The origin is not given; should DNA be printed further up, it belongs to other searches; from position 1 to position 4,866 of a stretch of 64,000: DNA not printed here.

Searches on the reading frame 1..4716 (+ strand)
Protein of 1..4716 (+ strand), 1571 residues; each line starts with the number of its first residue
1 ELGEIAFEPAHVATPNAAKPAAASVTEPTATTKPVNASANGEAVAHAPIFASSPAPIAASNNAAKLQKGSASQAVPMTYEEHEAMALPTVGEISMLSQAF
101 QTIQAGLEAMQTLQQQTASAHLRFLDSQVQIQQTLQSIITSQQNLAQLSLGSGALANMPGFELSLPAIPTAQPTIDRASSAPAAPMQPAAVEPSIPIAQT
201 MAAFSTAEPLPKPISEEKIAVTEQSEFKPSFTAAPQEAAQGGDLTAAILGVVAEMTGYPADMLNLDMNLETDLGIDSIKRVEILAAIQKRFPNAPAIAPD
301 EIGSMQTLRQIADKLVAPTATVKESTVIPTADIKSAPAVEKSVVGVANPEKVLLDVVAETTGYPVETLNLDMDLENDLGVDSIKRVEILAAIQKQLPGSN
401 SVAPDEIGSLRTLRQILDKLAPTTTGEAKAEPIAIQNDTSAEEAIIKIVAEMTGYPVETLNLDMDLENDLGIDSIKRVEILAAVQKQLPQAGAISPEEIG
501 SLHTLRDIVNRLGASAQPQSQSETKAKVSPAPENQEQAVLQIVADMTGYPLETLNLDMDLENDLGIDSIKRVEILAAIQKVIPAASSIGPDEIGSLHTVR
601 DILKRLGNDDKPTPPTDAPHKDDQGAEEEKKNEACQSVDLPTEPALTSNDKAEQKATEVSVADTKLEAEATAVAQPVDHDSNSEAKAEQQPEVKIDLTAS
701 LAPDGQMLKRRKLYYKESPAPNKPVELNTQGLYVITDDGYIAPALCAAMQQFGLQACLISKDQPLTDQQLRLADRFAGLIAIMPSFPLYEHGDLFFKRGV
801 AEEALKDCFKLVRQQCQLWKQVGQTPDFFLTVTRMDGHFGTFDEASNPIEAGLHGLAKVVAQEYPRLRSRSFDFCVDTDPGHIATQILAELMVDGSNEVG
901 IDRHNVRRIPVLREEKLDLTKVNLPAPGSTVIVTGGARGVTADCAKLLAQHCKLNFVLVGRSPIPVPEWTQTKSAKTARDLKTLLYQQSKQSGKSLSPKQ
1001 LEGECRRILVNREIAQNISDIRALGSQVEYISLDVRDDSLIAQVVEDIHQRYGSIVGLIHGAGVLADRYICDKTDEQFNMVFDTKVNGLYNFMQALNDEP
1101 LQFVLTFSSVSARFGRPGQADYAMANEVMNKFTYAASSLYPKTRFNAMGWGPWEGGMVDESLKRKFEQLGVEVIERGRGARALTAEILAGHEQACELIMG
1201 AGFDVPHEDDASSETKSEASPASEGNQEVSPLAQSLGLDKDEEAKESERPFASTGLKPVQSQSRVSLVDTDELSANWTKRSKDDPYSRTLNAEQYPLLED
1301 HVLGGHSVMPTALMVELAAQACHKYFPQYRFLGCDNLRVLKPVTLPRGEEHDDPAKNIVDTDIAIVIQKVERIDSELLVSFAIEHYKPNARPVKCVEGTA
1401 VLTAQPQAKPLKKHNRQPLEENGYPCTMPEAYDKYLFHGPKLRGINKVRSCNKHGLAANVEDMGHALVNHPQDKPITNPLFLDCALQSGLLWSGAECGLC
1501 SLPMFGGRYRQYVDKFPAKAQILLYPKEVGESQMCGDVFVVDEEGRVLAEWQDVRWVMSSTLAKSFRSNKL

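Call 3: search_protein_families(library=pfam, proteins=[window:1-4716:+], max_evalue=0.01)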
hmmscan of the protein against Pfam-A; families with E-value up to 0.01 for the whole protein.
window:1-4716:+ (1571 aa): 7 families
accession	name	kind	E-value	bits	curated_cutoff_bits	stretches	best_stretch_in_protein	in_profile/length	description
PF00550.31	PP-binding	-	3.6e-42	142.9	20.8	4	444-512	2-67/67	Phosphopantetheine attachment site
PF08659.16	KR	-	7.8e-35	120.8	22.6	1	930-1154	2-179/180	KR domain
PF00106.31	adh_short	-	1.1e-15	58.1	26.6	1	1012-1158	35-187/195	short chain dehydrogenase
PF13561.12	adh_short_C2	-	2.4e-13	50.6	27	1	1015-1162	33-185/236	Enoyl-(Acyl carrier protein) reductase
PF23297.2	ACP_SdgA_C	-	4.4e-10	40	27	0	436-489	6-58/95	Highly reducing polyketide synthase sdgA, C-terminal ACP domain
PF21089.3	PKS_DH_N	-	8.2e-09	35.8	27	1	1282-1349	14-80/103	Polyketide synthase dehydratase domain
PF14765.12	PS-DH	-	6e-06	26.3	23.7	1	1433-1560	24-160/166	Polyketide synthase dehydratase N-terminal domain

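Call 4: search_protein_families(library=ncbifam, proteins=[window:1-4716:+], max_evalue=0.01)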
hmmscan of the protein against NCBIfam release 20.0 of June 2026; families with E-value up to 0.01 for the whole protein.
window:1-4716:+ (1571 aa): 129 families (the best 25 are shown)
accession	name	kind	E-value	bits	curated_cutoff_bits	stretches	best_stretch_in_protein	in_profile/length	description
TIGR02813.1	omega_3_PfaA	subfamily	3.8e-239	796.8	1010.1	4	246-674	1310-1761/2582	polyketide-type polyunsaturated fatty acid synthase PfaA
NF045894.1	PKS_plus_SDR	equivalog_domain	1.8e-33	115.3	1740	2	1013-1189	1197-1371/1515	type I polyketide synthase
NF002148.0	PRK00982.1-2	subfamily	1.7e-20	72.6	71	2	440-512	4-74/79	acyl carrier protein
NF002147.0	PRK00982.1-1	equivalog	1.3e-19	69.8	84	3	444-510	11-75/83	acyl carrier protein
NF041183.1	Pks2_ls1_myc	equivalog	2.3e-19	67.9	2400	2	1014-1155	1790-1930/2086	sulfolipid-1 biosynthesis phthioceranic/hydroxyphthioceranic acid synthase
NF040636.1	AcpM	exception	3.2e-18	65.5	146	1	444-514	9-77/93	meromycolate extension acyl carrier protein AcpM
NF003757.0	PRK05350.1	equivalog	7.4e-17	61.3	65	1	450-511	16-75/83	acyl carrier protein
TIGR01830.1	3oxo_ACP_reduc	equivalog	1.8e-15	57.3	297.75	1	1011-1137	28-163/239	3-oxoacyl-[acyl-carrier-protein] reductase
NF009104.0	PRK12449.1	equivalog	1e-14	54.2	70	0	445-512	10-75/80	acyl carrier protein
NF002150.0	PRK00982.1-4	subfamily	1.6e-14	53.8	66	0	444-510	9-73/80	acyl carrier protein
NF004200.0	PRK05653.1-5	equivalog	1.7e-13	50.7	273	1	1015-1137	41-168/242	3-oxoacyl-ACP reductase FabG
NF004197.0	PRK05653.1-1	equivalog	6.4e-13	48.9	332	1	1011-1135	40-169/249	3-oxoacyl-ACP reductase FabG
NF004198.0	PRK05653.1-3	equivalog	1.5e-12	47.5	296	1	1014-1158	44-194/248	3-oxoacyl-ACP reductase FabG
NF005079.0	PRK06508.1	equivalog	4e-12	46.4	83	0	441-487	4-50/93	acyl carrier protein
NF004847.0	PRK06198.1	subfamily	7.6e-12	45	240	1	1016-1171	47-208/269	oxidoreductase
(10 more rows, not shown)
